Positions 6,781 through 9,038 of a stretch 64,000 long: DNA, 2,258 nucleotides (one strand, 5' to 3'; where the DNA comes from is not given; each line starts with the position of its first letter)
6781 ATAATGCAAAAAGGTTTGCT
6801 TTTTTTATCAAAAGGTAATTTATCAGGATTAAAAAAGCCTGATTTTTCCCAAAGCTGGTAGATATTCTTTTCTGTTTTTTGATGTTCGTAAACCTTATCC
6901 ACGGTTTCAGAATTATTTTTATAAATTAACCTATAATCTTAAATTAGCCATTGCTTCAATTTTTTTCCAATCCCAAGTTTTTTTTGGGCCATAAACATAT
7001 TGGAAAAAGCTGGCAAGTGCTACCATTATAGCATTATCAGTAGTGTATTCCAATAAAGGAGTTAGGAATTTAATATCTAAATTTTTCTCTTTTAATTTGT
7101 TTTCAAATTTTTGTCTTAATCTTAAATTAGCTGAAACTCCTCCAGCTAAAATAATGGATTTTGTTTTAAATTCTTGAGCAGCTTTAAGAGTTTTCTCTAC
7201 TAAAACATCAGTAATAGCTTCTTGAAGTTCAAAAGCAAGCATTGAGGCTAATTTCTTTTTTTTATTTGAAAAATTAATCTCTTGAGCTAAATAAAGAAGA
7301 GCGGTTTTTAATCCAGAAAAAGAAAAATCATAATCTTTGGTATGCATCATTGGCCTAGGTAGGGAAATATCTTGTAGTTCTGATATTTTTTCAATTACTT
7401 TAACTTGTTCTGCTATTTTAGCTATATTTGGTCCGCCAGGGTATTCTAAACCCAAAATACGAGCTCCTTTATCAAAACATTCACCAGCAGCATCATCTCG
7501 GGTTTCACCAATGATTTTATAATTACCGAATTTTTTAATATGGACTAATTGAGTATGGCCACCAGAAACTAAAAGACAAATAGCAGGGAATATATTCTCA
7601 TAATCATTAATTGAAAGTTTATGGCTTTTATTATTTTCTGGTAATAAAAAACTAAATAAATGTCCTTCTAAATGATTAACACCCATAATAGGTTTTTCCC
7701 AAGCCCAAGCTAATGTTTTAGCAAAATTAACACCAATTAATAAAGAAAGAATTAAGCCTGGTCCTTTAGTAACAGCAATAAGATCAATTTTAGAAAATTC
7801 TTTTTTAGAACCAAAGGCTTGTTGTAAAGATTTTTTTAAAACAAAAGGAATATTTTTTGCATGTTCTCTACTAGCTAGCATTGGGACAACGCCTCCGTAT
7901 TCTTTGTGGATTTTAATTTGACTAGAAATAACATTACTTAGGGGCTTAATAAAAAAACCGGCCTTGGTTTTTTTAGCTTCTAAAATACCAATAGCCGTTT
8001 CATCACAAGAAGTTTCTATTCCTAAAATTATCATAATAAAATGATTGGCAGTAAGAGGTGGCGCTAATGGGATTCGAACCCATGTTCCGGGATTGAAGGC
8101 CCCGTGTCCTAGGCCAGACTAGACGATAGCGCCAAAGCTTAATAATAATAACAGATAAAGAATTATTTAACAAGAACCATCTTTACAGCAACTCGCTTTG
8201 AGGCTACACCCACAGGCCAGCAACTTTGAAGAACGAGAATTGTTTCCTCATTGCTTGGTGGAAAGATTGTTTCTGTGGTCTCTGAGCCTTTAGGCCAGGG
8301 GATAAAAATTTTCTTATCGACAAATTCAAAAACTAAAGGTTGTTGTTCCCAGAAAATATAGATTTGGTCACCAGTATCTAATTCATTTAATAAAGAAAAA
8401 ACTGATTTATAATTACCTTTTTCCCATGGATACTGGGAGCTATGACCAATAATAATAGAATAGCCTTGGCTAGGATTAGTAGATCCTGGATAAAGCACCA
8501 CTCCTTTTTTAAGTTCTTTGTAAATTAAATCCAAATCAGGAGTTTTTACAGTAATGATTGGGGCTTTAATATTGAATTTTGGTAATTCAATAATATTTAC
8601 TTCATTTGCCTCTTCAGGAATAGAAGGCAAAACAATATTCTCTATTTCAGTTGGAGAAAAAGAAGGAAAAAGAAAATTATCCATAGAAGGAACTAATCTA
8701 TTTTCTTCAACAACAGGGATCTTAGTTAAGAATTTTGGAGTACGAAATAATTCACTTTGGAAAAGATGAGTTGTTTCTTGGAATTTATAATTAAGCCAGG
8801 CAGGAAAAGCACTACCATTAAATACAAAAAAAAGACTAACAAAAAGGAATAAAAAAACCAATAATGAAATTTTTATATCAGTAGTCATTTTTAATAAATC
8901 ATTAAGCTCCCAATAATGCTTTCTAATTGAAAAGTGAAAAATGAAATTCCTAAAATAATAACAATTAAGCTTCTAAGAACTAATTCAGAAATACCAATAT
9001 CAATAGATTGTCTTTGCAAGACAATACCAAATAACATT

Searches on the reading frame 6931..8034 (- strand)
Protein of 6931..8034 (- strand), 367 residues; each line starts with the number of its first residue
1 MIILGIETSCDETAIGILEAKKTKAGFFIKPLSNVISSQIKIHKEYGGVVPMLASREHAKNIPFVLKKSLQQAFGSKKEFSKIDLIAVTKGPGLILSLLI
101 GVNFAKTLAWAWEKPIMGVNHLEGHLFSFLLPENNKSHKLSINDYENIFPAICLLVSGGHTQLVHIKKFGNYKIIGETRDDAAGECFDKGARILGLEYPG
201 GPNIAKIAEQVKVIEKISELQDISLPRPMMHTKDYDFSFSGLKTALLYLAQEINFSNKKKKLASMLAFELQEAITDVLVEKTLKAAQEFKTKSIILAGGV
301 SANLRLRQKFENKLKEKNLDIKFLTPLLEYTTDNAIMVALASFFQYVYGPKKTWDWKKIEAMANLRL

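Call 14: search_protein_families(library=pfam, proteins=[window:6931-8034:-], max_evalue=0.01)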
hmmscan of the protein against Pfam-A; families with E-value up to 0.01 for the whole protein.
window:6931-8034:- (367 aa): 2 families
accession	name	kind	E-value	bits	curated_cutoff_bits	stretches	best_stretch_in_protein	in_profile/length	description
PF00814.31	TsaD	-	1.2e-84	284.5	24.8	1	32-339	3-263/264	tRNA N6-adenosine threonylcarbamoyltransferase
PF22521.2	HypF_C_2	-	2.2e-06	28.1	27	1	232-320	133-223/241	Carbamoyltransferase, Kae1-like Domain, second subdomain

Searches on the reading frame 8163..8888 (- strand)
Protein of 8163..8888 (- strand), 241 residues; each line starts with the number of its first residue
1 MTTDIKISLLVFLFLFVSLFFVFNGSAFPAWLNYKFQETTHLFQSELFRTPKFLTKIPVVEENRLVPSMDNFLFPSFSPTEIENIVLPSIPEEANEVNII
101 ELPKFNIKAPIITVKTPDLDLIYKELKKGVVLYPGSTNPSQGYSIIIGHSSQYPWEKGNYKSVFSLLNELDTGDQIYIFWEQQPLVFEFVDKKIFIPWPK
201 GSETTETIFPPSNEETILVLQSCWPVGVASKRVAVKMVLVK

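Call 14: search_protein_families(library=pfam, proteins=[window:8163-8888:-], max_evalue=0.01)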
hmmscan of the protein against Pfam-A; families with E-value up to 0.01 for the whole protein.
window:8163-8888:- (241 aa): 1 family
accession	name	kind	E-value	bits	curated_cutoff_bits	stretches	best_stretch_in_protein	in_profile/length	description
PF04203.18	Sortase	-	4.2e-12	46.4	26.6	1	100-238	1-123/125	Sortase domain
